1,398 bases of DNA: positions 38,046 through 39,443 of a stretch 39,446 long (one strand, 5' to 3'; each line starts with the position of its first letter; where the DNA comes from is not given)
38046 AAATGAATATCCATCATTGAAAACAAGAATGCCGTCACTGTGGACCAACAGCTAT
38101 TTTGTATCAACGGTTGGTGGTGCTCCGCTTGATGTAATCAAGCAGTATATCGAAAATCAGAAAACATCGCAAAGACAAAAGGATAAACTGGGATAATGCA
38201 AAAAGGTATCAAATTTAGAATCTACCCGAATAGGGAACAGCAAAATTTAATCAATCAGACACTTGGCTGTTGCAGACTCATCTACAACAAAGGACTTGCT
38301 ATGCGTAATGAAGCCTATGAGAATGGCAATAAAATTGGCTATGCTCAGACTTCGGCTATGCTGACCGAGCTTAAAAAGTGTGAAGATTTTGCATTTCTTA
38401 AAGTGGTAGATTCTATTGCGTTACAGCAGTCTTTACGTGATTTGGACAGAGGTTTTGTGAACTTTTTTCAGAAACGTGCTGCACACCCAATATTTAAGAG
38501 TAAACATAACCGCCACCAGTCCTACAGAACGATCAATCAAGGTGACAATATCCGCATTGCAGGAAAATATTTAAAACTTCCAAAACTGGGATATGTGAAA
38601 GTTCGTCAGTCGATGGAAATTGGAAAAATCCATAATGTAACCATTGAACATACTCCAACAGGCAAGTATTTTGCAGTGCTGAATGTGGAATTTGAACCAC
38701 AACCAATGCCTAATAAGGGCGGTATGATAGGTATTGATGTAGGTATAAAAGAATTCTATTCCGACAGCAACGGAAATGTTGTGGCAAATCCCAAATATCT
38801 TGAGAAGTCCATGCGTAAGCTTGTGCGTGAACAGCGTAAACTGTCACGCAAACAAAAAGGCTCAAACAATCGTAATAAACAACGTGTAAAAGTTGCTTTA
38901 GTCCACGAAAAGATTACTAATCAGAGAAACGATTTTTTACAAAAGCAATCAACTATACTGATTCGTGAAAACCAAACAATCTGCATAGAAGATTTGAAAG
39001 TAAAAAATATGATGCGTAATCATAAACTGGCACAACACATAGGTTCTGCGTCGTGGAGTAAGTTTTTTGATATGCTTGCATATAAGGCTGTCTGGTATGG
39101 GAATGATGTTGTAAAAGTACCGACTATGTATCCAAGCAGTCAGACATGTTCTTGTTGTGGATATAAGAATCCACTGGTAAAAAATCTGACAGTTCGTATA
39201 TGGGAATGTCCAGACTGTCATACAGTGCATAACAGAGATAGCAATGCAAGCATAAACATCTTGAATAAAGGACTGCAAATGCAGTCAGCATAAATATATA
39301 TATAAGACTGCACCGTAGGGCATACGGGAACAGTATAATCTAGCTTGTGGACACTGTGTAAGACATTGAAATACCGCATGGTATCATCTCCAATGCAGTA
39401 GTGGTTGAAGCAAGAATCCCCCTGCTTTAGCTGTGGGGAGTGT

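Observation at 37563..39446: Intact TnpA-TnpB-omegaRNA IS200/IS605 element inserted inside codon 7 of a phage accessory gene; ends, TAM and guide can be read from the sequence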

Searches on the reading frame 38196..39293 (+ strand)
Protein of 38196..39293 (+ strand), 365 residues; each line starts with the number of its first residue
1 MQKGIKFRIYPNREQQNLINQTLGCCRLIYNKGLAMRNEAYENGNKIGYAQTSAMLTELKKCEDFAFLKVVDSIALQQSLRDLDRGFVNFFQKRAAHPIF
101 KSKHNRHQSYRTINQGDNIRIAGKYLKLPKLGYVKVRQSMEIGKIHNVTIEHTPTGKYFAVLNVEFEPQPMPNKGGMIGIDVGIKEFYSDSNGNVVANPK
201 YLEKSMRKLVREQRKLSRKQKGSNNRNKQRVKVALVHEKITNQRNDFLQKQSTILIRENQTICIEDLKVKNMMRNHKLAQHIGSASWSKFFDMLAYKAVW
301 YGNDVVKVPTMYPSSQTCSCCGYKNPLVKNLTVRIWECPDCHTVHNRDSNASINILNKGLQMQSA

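Call 5: search_protein_families(library=pfam, proteins=[window:38196-39293:+])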
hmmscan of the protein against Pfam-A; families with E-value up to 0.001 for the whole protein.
window:38196-39293:+ (365 aa): 3 families
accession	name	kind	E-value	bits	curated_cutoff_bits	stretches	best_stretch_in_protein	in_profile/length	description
PF01385.25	OrfB_IS605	-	1.1e-29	103.5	30.5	1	164-275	4-119/120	Probable transposase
PF07282.18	Cas12f1-like_TNB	-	1.5e-24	86.3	26.3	1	287-355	1-60/60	Cas12f1-like, TNB domain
PF12323.14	HTH_OrfB_IS605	-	9.6e-21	73.5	21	1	1-46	1-47/47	Helix-turn-helix domain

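Call 21: search_solved_structures(query=window:38196-39293:+, show_alignments=2)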
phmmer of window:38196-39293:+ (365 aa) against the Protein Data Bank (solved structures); distinct sequences matched with E-value up to 0.001: 10.
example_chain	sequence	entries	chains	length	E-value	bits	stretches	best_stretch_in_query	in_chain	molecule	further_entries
9yyg_A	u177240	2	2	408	2.8e-95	322.4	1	3-360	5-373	AI-designed RNA-guided nuclease | AI-generated RNA-guided nuclease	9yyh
8bf8_A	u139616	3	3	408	4.1e-87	295.6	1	3-360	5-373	RNA-guided DNA endonuclease TnpB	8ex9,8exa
8h1j_A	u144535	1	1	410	4.2e-87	295.6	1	3-360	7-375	RNA-guided DNA endonuclease TnpB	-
8iaz_A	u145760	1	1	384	4.1e-41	144.3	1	3-356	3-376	Transposase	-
9jfo_A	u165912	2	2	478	1.8e-30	109.3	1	234-357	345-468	LaTranC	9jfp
9jfq_A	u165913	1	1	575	3.4e-30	108.4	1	234-357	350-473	LaTranC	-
9j09_A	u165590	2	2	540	2e-23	86.1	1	196-359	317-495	Transposase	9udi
9b0l_P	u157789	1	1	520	7.7e-14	54.6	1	147-361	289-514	TnpB-like protein L79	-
7wju_A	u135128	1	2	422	0.00022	23.5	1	192-356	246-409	OrfB_Zn_ribbon domain-containing protein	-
23vu_A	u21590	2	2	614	0.00032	23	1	244-361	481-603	UnCas12m4a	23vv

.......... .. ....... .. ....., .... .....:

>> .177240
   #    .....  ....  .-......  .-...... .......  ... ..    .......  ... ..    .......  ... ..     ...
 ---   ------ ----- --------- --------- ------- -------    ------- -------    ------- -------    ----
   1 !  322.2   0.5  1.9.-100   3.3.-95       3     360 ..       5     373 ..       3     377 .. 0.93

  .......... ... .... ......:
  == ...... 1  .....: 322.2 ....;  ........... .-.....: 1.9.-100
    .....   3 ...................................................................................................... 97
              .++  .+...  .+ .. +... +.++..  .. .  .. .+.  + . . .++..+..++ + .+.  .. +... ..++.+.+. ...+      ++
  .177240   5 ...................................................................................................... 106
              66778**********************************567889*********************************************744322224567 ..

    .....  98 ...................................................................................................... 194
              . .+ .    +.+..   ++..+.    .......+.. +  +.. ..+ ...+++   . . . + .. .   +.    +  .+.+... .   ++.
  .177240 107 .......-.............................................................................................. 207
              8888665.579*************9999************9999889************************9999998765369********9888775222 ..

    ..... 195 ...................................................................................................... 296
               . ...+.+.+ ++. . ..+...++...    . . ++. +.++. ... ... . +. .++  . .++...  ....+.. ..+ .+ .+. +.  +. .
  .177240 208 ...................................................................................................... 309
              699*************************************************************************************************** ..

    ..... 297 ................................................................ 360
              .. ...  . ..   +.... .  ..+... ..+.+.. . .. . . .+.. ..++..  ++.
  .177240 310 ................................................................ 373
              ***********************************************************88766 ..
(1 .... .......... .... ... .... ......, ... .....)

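Call 33: search_protein_families(library=phrogs, proteins=[window:38196-39293:+], max_evalue=0.01)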
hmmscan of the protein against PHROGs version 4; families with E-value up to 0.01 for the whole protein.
window:38196-39293:+ (365 aa): 6 families
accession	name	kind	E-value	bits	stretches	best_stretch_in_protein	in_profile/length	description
phrog_506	-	integration and excision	9.8e-135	450.7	1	1-361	6-366/403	transposase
phrog_13964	-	integration and excision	2.9e-80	270.3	1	1-237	1-237/237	transposase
phrog_12300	-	integration and excision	2.9e-63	214.7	1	127-359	11-241/286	transposase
phrog_17087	-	unknown function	1.2e-44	152.9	1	228-362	2-135/141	-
phrog_25073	-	unknown function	2.9e-24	86.3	1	4-104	6-107/114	-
phrog_16792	-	unknown function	8.4e-05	23.9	1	207-359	13-157/180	-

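Call 38: find_encoding_contigs(protein=window:38196-39293:+, flank=3000, max_places=10)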
Protein window:38196-39293:+ (365 aa): 24 contigs read that carry it; 10 places shown.
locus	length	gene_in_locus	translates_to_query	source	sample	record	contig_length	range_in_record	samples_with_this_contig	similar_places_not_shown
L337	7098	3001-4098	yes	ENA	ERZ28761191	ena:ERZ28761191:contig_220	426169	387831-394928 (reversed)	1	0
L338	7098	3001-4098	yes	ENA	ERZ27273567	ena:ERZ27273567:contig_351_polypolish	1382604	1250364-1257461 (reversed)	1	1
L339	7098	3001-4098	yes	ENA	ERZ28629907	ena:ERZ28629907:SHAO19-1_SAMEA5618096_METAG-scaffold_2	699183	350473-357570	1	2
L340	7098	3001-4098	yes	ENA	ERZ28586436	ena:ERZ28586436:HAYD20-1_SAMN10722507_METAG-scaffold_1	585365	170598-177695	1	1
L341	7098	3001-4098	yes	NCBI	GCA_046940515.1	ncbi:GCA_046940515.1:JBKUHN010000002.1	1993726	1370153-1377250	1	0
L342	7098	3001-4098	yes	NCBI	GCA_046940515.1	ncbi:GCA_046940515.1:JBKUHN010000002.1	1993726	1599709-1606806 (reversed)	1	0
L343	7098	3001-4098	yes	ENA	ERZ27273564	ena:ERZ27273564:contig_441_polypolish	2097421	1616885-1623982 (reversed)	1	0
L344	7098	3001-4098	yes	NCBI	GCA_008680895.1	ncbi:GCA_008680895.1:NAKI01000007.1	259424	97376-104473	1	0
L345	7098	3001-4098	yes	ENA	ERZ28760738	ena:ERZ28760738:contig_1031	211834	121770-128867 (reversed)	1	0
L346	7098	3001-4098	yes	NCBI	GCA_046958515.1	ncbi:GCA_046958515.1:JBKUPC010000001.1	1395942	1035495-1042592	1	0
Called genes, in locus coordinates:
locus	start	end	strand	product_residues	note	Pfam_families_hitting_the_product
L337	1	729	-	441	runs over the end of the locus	PF05525:Branch_AA_trans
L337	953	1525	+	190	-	PF02632:BioY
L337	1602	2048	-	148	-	PF13302:Acetyltransf_3 (weak), PF00583:Acetyltransf_1, PF13673:Acetyltransf_10, PF13508:Acetyltransf_7, PF08445:FR47 (weak)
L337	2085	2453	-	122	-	-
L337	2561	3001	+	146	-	PF01797:Y1_Tnp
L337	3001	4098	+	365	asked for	PF12323:HTH_OrfB_IS605, PF01385:OrfB_IS605, PF07282:Cas12f1-like_TNB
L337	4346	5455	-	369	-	PF00149:Metallophos, PF12850:Metallophos_2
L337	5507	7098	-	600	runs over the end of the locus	PF00012:HSP70, PF06723:MreB_Mbl, PF00012:HSP70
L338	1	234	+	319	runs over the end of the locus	PF00226:DnaJ, PF01556:DnaJ_C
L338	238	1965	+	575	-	PF13522:GATase_6, PF13537:GATase_7, PF00733:Asn_synthase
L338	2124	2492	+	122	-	PF00160:Pro_isomerase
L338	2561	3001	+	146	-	PF01797:Y1_Tnp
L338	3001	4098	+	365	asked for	PF12323:HTH_OrfB_IS605, PF01385:OrfB_IS605, PF07282:Cas12f1-like_TNB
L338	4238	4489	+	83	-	PF00160:Pro_isomerase (weak)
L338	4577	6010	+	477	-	PF04616:Glyco_hydro_43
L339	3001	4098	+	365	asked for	PF12323:HTH_OrfB_IS605, PF01385:OrfB_IS605, PF07282:Cas12f1-like_TNB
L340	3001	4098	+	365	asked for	PF12323:HTH_OrfB_IS605, PF01385:OrfB_IS605, PF07282:Cas12f1-like_TNB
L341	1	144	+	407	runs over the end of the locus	PF14907:NTP_transf_5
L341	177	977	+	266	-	-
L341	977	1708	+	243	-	PF13555:AAA_29 (weak), PF00005:ABC_tran, PF13304:AAA_21 (weak)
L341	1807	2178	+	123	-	-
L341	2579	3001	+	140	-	PF01797:Y1_Tnp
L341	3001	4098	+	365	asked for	PF12323:HTH_OrfB_IS605, PF01385:OrfB_IS605, PF07282:Cas12f1-like_TNB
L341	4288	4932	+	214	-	PF12784:PDDEXK_2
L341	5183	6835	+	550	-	PF17836:PglD_N, PF25087:GMPPB_C (faint), PF01636:APH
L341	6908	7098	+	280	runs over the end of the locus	PF00149:Metallophos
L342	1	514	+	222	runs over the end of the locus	PF00072:Response_reg, PF00486:Trans_reg_C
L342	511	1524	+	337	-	PF08463:EcoEI_R_C (weak), PF02518:HATPase_c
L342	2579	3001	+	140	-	PF01797:Y1_Tnp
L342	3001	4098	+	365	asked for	PF12323:HTH_OrfB_IS605, PF01385:OrfB_IS605, PF07282:Cas12f1-like_TNB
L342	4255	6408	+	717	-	PF02687:FtsX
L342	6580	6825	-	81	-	PF01797:Y1_Tnp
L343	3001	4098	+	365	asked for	PF12323:HTH_OrfB_IS605, PF01385:OrfB_IS605, PF07282:Cas12f1-like_TNB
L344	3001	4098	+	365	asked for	PF12323:HTH_OrfB_IS605, PF01385:OrfB_IS605, PF07282:Cas12f1-like_TNB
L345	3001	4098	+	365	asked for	PF12323:HTH_OrfB_IS605, PF01385:OrfB_IS605, PF07282:Cas12f1-like_TNB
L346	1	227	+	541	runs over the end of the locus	PF00239:Resolvase, PF07508:Recombinase, PF13408:Zn_ribbon_recom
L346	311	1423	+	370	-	PF00239:Resolvase, PF07508:Recombinase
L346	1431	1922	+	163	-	-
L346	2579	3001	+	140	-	PF01797:Y1_Tnp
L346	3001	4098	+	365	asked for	PF12323:HTH_OrfB_IS605, PF01385:OrfB_IS605, PF07282:Cas12f1-like_TNB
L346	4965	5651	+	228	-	-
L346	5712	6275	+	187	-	-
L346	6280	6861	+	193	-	PF20357:DUF6652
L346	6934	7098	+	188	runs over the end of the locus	-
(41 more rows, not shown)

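Call 58: list_cluster_members(proteins=[L349:1610-2059:-, window:38196-39293:+, L349:2479-2943:+])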
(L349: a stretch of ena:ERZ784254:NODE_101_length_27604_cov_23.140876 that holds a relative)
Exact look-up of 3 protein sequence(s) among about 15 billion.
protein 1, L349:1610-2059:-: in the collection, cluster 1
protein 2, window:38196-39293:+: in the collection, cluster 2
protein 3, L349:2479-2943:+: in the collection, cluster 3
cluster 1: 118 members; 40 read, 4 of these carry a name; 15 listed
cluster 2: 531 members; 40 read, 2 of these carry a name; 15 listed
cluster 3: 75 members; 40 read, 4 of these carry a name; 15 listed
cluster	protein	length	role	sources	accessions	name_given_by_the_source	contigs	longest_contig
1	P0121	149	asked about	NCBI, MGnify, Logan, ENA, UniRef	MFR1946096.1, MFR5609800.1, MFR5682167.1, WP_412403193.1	MAG: DUF1700 domain-containing protein [Faecalimonas umbilicata] | FL=1 | DUF1700 domain-containing protein n=1 Tax=Faecalimonas umbilicata TaxID=1912855 ...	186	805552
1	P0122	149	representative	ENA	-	-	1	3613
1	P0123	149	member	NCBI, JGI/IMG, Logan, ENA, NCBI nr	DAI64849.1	MAG TPA: putative membrane protein [Caudoviricetes sp.]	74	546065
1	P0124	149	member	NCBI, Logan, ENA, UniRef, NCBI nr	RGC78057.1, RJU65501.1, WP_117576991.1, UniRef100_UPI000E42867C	DUF1700 domain-containing protein [Faecalimonas umbilicata] | DUF1700 domain-containing protein n=1 Tax=Faecalimonas umbilicata TaxID=1912855 ...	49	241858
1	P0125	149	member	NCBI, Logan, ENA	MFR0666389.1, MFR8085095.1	MAG: DUF1700 domain-containing protein [Faecalimonas sp.]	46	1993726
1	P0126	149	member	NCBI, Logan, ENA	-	-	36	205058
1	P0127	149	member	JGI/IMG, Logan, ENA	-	-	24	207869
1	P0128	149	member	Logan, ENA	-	-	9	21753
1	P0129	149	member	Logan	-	-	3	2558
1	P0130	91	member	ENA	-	-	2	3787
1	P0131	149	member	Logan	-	-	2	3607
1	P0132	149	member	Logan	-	-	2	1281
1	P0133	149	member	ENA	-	-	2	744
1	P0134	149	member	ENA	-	-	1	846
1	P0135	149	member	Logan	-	-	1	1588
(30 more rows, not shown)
